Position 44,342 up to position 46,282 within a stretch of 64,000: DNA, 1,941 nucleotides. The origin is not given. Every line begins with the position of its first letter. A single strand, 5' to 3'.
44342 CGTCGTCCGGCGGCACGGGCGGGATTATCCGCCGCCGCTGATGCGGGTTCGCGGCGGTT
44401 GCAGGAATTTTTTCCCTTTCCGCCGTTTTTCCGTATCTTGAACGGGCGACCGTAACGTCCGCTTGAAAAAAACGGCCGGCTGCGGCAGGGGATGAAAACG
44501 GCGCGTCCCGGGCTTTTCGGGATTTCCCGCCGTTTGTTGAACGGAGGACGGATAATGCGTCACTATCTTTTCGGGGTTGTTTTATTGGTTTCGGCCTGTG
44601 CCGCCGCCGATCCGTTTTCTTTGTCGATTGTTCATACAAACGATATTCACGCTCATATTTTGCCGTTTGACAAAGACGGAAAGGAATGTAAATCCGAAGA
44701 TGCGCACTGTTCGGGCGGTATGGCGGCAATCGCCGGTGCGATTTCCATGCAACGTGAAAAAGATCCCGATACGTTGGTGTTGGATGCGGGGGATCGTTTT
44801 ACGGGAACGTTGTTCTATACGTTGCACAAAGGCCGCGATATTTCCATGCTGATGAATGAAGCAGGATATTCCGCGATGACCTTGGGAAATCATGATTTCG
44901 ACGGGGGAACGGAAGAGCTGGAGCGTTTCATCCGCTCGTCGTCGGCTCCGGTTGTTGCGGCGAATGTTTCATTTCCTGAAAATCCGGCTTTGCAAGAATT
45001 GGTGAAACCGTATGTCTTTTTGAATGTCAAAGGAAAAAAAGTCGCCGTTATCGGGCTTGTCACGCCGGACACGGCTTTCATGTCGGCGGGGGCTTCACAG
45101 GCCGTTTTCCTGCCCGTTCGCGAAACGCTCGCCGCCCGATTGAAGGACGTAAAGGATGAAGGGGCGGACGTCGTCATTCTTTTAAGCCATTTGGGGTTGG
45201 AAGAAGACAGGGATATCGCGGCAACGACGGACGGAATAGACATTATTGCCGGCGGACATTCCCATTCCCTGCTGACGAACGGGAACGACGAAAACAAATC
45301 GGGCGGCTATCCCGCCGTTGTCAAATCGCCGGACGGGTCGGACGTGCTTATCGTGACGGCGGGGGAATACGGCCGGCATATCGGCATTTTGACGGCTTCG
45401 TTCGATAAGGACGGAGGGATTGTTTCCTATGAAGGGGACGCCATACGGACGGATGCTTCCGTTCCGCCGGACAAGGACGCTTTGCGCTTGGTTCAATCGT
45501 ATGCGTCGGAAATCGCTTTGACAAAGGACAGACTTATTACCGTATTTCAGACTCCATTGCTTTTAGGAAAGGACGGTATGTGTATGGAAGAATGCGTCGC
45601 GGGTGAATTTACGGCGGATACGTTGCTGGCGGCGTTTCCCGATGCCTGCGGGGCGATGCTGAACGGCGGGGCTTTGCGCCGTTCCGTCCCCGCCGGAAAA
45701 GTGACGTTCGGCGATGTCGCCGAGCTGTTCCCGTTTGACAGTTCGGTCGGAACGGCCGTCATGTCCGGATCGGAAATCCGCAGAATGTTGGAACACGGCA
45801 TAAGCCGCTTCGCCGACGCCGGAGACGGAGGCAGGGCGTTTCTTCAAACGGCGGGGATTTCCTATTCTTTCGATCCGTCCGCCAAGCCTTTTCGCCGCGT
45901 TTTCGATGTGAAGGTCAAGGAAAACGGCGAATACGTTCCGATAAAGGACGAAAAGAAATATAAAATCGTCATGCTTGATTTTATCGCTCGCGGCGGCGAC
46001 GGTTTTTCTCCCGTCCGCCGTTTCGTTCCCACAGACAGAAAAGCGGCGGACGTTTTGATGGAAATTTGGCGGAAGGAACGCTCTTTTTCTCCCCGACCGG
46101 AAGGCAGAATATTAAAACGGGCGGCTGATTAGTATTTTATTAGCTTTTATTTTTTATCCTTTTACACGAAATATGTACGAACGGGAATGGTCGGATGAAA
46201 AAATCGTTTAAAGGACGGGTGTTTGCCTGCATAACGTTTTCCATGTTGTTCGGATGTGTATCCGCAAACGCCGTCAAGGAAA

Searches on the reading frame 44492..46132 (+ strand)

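Call 48: search_protein_families(library=pfam, proteins=[window:44492-46132:+], max_evalue=0.00001)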
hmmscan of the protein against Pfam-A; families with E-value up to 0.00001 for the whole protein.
window:44492-46132:+ (546 aa): 2 families
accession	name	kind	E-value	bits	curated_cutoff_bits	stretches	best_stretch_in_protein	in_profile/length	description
PF02872.23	5_nucleotid_C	-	2.6e-29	102.8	23.6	1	365-506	19-154/158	5'-nucleotidase, C-terminal domain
PF00149.33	Metallophos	-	3.9e-13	50.7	21.5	1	45-259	2-190/191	Calcineurin-like phosphoesterase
